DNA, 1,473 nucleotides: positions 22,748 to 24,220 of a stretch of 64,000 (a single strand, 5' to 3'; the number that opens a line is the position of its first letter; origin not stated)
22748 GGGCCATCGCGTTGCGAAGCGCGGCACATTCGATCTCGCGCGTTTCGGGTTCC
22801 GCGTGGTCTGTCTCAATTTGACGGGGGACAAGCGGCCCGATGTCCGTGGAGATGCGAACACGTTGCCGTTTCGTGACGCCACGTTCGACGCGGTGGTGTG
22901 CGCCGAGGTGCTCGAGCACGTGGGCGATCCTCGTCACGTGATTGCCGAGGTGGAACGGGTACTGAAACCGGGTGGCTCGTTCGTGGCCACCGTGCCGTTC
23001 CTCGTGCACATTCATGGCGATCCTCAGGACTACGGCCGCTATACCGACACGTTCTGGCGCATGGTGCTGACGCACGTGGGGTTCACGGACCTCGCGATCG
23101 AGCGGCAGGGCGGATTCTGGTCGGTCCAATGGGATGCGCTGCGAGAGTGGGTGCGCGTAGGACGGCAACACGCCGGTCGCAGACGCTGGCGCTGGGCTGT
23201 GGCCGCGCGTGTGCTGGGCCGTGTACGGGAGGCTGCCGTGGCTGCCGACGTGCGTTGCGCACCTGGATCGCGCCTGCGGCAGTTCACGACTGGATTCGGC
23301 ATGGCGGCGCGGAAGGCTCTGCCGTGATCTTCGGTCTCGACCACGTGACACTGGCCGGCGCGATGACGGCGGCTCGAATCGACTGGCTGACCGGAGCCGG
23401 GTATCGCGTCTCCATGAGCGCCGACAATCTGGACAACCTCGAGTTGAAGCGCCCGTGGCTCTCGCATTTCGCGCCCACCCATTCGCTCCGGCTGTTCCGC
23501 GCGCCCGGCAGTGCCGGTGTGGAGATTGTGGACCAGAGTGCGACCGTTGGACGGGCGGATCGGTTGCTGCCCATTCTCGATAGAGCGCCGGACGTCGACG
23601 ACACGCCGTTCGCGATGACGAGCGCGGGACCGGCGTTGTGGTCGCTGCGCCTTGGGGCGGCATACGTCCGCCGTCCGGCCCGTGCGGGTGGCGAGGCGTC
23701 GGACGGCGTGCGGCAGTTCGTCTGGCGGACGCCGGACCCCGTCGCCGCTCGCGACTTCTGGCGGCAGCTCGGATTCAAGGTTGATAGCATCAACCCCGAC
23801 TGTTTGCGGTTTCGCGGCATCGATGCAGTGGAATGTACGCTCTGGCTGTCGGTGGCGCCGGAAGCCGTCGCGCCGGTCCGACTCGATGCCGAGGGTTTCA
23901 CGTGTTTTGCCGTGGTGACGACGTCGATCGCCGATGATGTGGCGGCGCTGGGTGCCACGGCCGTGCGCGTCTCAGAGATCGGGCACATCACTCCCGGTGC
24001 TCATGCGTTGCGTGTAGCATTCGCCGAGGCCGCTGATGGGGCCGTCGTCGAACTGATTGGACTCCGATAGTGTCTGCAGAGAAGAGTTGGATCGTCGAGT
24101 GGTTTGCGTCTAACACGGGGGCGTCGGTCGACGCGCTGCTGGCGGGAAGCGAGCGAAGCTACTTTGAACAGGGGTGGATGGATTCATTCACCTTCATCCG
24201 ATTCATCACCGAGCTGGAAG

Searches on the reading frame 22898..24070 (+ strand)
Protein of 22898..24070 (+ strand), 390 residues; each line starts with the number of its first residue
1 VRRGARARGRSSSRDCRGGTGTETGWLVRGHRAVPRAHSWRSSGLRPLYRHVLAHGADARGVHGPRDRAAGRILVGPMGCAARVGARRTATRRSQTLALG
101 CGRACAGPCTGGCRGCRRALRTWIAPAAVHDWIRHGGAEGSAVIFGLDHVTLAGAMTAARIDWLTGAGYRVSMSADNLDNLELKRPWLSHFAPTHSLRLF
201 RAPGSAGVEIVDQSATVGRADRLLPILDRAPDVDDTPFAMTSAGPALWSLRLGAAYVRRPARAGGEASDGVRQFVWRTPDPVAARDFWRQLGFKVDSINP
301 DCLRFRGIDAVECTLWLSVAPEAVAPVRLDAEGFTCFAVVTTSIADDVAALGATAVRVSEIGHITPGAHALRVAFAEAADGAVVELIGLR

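Call 4: search_protein_families(library=pfam, proteins=[window:22898-24070:+], max_evalue=0.01)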
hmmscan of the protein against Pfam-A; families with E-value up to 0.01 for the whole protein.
window:22898-24070:+ (390 aa): 0 families

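Call 5: search_protein_families(library=ncbifam, proteins=[window:22898-24070:+], max_evalue=0.1)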
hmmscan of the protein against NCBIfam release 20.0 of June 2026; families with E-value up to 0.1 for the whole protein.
window:22898-24070:+ (390 aa): 1 family
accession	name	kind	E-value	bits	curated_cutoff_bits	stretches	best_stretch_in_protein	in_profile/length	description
TIGR04117.1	Syntroph_Cxxx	paralog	0.083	13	50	0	90-117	47-74/98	Cys-Xaa-Xaa-Xaa repeat radical SAM target protein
